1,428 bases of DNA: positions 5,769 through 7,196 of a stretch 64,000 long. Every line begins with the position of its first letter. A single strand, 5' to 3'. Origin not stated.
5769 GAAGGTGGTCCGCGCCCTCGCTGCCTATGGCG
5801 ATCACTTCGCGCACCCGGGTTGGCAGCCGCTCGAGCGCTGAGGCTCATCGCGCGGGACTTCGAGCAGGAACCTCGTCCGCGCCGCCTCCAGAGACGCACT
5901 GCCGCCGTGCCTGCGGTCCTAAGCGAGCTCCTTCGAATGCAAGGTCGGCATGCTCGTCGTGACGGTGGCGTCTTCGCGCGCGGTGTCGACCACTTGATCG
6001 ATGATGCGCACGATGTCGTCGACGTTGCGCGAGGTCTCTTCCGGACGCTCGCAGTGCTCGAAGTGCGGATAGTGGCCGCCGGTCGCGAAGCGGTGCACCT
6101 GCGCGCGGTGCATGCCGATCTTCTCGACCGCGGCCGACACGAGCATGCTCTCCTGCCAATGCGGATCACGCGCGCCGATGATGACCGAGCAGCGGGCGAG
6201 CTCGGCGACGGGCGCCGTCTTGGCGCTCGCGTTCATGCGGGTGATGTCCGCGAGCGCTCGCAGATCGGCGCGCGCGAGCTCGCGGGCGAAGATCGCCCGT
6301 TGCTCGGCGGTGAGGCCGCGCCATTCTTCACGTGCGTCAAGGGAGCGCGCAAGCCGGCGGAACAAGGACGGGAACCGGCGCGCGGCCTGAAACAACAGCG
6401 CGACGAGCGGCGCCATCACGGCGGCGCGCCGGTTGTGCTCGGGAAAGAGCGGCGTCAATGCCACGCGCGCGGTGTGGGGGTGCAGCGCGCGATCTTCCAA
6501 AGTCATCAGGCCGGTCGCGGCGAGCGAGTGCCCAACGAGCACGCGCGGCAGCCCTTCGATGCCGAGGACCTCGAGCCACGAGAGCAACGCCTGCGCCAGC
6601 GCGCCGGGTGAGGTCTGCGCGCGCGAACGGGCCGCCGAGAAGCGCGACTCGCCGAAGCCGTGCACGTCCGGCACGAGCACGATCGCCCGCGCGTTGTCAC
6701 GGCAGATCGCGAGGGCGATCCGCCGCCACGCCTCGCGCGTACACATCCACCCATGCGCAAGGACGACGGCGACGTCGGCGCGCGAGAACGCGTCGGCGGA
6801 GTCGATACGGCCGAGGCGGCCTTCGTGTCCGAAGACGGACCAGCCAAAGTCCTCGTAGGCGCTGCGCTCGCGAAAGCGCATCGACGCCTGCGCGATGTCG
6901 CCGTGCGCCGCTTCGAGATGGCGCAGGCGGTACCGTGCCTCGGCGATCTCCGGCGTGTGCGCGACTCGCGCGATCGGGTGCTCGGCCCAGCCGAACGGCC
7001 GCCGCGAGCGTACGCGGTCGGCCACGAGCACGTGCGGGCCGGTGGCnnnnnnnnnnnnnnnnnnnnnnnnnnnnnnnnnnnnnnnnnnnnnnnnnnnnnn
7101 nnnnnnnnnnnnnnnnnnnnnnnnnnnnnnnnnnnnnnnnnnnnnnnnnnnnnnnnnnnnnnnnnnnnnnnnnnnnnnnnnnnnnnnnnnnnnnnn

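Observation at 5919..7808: Ser/Thr kinase fused to an alpha/beta-hydrolase-like domain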

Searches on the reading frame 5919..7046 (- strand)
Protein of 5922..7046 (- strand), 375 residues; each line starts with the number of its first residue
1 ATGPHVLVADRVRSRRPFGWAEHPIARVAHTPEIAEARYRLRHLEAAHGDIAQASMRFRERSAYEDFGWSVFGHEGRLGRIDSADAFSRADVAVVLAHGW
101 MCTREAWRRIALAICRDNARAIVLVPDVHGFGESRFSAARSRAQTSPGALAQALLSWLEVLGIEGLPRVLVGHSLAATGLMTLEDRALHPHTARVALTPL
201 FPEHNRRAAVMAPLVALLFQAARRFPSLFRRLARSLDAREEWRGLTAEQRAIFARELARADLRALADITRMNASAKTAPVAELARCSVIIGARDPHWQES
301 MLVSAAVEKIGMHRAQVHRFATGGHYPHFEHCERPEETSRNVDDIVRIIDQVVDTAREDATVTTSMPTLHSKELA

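Call 9: search_solved_structures(query=window:5919-6860:-, max_evalue=0.01, show_alignments=2)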
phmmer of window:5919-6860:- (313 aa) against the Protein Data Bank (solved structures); distinct sequences matched with E-value up to 0.01: 12.
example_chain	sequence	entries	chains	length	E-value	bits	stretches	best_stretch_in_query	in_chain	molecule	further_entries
5bov_A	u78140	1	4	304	7.6e-05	25.2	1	23-102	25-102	Putative epoxide hydrolase protein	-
4b9a_A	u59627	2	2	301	9.8e-05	24.8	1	31-116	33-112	PROBABLE EPOXIDE HYDROLASE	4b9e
4baz_A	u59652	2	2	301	9.9e-05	24.8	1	31-116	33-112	PROBABLE EPOXIDE HYDROLASE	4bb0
4bat_A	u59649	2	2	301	0.00013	24.4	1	31-115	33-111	PROBABLE EPOXIDE HYDROLASE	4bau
6xfo_A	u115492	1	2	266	0.0011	21.4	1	29-268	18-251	D14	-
5z7z_A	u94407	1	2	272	0.0012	21.3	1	29-268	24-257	Dwarf 14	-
8hm5_A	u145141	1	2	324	0.0012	21.3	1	28-117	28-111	Epoxide hydrolase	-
1m33_A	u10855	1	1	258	0.004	19.5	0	27-92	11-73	BioH protein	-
4etw_A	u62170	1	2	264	0.0055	19.1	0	27-92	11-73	Pimelyl-[acyl-carrier protein] methyl ester esterase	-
8zp6_A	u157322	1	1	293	0.0086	18.5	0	27-116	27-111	AB hydrolase-1 domain-containing protein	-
4uhh_A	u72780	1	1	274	0.0095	18.3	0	19-93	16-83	ESTERASE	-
4uhc_A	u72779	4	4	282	0.0096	18.3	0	19-92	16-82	ESTERASE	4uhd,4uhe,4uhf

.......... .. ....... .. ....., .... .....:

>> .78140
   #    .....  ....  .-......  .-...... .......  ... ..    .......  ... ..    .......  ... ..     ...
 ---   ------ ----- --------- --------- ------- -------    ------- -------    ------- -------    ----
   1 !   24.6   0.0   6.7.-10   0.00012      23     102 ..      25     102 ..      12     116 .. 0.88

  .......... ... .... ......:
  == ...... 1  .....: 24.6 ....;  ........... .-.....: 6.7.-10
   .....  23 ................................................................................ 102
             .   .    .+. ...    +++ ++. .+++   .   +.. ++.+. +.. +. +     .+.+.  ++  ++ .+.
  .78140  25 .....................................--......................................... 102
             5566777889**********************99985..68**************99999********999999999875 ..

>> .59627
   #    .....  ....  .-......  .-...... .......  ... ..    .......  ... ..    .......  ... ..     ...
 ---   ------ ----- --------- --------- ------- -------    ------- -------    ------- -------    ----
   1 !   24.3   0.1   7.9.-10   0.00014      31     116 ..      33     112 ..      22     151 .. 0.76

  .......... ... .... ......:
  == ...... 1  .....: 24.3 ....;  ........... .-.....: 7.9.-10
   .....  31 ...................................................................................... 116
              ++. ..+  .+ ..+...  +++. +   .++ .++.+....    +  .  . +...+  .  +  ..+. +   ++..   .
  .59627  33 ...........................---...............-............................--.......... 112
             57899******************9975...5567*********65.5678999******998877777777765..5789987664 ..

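Call 35: search_solved_structures(query=A2, max_evalue=0.001)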
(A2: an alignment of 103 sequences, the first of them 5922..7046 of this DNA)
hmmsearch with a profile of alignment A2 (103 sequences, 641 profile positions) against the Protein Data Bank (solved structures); distinct sequences matched with E-value up to 0.001: 2897 (the best 60 are shown).
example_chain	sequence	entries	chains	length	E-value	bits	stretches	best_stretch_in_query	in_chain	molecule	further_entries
9ruj_A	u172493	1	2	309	2.7e-59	204.6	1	19-258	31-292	Serine/threonine-protein kinase StkP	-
9ruk_A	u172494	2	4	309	5.1e-59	203.7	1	19-258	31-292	Serine/threonine-protein kinase StkP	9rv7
9ru3_A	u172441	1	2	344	6.5e-59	203.4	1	19-258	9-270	Serine/threonine-protein kinase StkP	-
2h34_A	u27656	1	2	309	7.2e-59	203.2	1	11-259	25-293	Serine/threonine-protein kinase pknE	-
7naa_A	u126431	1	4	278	2.9e-56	194.6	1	17-258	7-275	Non-specific serine/threonine protein kinase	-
3f69_A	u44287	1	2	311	2.6e-53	184.8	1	18-267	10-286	Serine/threonine-protein kinase pknB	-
3f61_A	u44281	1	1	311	5.5e-53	183.8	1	18-267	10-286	Serine/threonine-protein kinase pknB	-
3ori_A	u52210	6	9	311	7.5e-53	183.3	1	18-267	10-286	Serine/threonine protein kinase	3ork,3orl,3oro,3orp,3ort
9ymt_A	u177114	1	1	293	9.6e-53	183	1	21-264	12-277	Serine/Threonine Kinase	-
4eqm_A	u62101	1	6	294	9.7e-53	183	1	21-264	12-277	Protein kinase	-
1mru_A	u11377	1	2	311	1e-52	182.9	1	18-267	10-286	Probable serine/threonine-protein kinase pknB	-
6i2p_A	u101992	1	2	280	4.1e-52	180.9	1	20-260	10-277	Serine/threonine-protein kinase PknB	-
5u94_A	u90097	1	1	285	5.5e-52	180.5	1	18-261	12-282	Serine/threonine-protein kinase PknB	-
1o6y_A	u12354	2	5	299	5.8e-52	180.4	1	16-260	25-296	SERINE/THREONINE-PROTEIN KINASE PKNB | Probable serine/threonine-protein kinase pknB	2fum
6b2p_A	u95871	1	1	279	7.4e-52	180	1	20-260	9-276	Serine/threonine-protein kinase PknB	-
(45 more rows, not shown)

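Call 46: predict_structure(alignment_id=A2)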
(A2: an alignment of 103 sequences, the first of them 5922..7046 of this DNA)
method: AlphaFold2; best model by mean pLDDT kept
length: 375 residues; sequences in the alignment: 103
mean_pLDDT: 93.6   pTM: 0.93
mean pLDDT of the five models: 93.6, 93.2, 92.9, 92.8, 92.5
residues with pLDDT >= 90: 323; 70-90: 34; 50-70: 14; < 50: 4
segments of 3 or more residues with pLDDT < 50: 373-375
pLDDT, mean of each block of 10 residues (from residue 1): 76 96 98 98 96 97 98 98 98 98 97 98 98 97 98 98 96 98 97 97 91 97 96 88 91 96 97 97 97 74 88 96 92 95 98 96 68 49
secondary structure, 60 per line:
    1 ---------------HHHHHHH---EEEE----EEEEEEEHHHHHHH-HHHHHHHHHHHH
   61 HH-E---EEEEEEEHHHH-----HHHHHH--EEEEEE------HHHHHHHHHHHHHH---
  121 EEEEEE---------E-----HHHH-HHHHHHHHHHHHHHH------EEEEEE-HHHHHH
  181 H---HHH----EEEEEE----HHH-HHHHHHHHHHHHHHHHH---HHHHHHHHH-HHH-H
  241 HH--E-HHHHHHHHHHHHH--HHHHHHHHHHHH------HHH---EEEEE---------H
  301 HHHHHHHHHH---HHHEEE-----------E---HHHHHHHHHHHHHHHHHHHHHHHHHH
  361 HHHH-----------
elements in order: H16-22 E26-29 E34-40 H41-47 H49-62 E68-74 H75-78 H84-89 E92-97 H104-117 E121-126 H142-145 H147-161 E168-173 H175-181 E192-197 H206-222 H226-234 H247-259 H262-273 E286-290 H300-310 E317-319 H335-364

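Call 48: fold_search(model_id=the predicted structure, library=pdb)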
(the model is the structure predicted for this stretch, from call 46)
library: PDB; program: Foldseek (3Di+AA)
matches with E <= 10: 1500; with E <= 0.001: 966
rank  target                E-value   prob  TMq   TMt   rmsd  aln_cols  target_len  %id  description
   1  4psu                  6.8e-10  1.00  0.54  0.69   6.8       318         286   22  Crystal structure of alpha/beta hydrolase from Rhodopseudomonas palustris CGA009 (released 2015-03-11)
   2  21dl_A                1.1e-09  1.00  0.52  0.64   7.4       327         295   20  Crystal structure of de novo designed esterase RPA1511-5221 (released 2026-04-01)
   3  7dq9_A                1.9e-09  1.00  0.49  0.67   4.6       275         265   20  Crystal structure of a type-A feruloyl esterase from gut Alistipes shahii (released 2021-12-22)
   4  7dq9_C                4.4e-09  1.00  0.47  0.64   5.4       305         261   18  Crystal structure of a type-A feruloyl esterase from gut Alistipes shahii (released 2021-12-22)
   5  6jr9_A                4.6e-09  1.00  0.50  0.67   5.4       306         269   13  ZHD/W183F complex with ZEN (released 2020-04-08)
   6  6jrc_B                5.2e-09  1.00  0.52  0.70   4.6       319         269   14  ZHD complex with hydrolyzed alpha-ZOL (released 2020-04-08)
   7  6jra_B                7.6e-09  1.00  0.45  0.61   6.7       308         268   15  ZHD/W183F complex with hydrolyzed aZOL (released 2020-04-08)
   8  8ckp_D                8.5e-09  1.00  0.52  0.62   7.5       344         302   16  X-ray structure of the crystallization-prone form of subfamily III haloalkane dehalogenase DhmeA from Haloferax medite (released 2023-08-30)
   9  5xmw_A                1.0e-08  1.00  0.44  0.59   6.9       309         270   14  Selenomethionine-derivated ZHD (released 2018-04-25)
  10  4uhc                  1.1e-08  1.00  0.53  0.70   4.2       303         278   19  Structural studies of a thermophilic esterase from Thermogutta terrifontis (Native) (released 2015-06-10)
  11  5z89                  1.2e-08  1.00  0.46  0.61   5.0       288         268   18  Structural basis for specific inhibition of highly sensitive ShHTL7 receptor (released 2018-07-25)
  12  8hm5_B                1.3e-08  1.00  0.48  0.55   6.1       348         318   19  Epoxide hydrolase from Caballeronia sordidicola PAMC 26510 (released 2023-12-06)
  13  6a9d_B                1.4e-08  1.00  0.47  0.63   5.0       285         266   19  Crystal structure of the strigolactone receptor ShHTL7 from Striga hermonthica (released 2019-07-17)
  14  5ie5_A                1.4e-08  1.00  0.45  0.60   6.0       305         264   13  Crystal structure of a lactonase double mutant in complex with substrate a (released 2017-01-04)
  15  8tmx_A                1.5e-08  1.00  0.51  0.68   4.5       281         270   17  Crystal structure of engineered Castilleja foliolosa KAI2d15 variant (released 2024-12-11)
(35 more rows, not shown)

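Call 49: find_homologous_proteins(query=window:5922-7046:-, max_evalue=0.001)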
Query window:5922-7046:- (375 aa): 5 proteins with E <= 0.001 among 8000 candidates.
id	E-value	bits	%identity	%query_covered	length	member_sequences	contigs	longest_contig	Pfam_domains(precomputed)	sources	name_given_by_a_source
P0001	8.8e-243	823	100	100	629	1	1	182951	PF07714.24,PF00069.32,PF12697.14,PF03109.23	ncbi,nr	ncbi:MAG: protein kinase [Deltaproteobacteria bacterium]|nr:protein kinase [Deltaproteobacteria bact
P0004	1.7e-76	276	46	96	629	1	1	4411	PF07714.24,PF00069.32,PF12697.14,PF00561.27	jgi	jgi:hypothetical protein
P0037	1.2e-58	217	37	96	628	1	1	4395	PF07714.24,PF00069.32,PF12697.14,PF00561.27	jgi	-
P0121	3.0e-58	216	39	96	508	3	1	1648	PF07714.24,PF00069.32,PF12697.14,PF00561.27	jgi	jgi:serine/threonine-protein kinase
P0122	1.8e-52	197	36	93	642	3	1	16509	PF07714.24,PF00069.32,PF12697.14,PF00561.27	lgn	-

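Call 56: search_protein_representatives(protein=window:5922-7046:-)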
Query: 375 residues. Proteins with E-value up to 0.001 (for the whole library): 137; up to 1e-10: 77; up to 1e-30: 51. The best 137 are listed.
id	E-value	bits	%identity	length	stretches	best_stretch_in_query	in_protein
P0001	2.8e-243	822.5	100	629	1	1-375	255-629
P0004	5.4e-77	275.6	48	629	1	4-363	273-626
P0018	1.4e-70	254.5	39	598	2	12-360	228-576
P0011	1.7e-66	241.0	39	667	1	8-367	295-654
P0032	3.5e-63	230.2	40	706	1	6-366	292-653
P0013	1.1e-61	225.2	40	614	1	57-363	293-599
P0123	2.2e-61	224.2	42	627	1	4-364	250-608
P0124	1.6e-59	218.1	38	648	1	9-366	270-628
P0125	2.1e-58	214.5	36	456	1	8-365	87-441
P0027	2.5e-58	214.2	37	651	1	4-366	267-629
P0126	5.2e-58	213.2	39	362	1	37-366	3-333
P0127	3.1e-57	210.6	38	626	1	13-358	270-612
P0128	2.5e-56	207.6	36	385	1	7-367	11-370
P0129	2.9e-56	207.4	35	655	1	11-351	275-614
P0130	4.4e-56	206.8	35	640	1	8-366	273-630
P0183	6.8e-12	61.5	30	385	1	53-210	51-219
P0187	3.1e-11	59.3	39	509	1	11-137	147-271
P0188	8.8e-11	57.8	32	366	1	34-201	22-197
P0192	7.0e-09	51.5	33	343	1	29-203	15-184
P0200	1.3e-07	47.3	32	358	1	20-208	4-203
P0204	2.2e-07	46.6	29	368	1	29-199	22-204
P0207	4.7e-07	45.5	31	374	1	52-182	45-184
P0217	3.2e-06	42.8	39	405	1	11-89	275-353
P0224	5.2e-05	38.8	34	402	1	57-181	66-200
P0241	5.8e-04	35.4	28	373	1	54-180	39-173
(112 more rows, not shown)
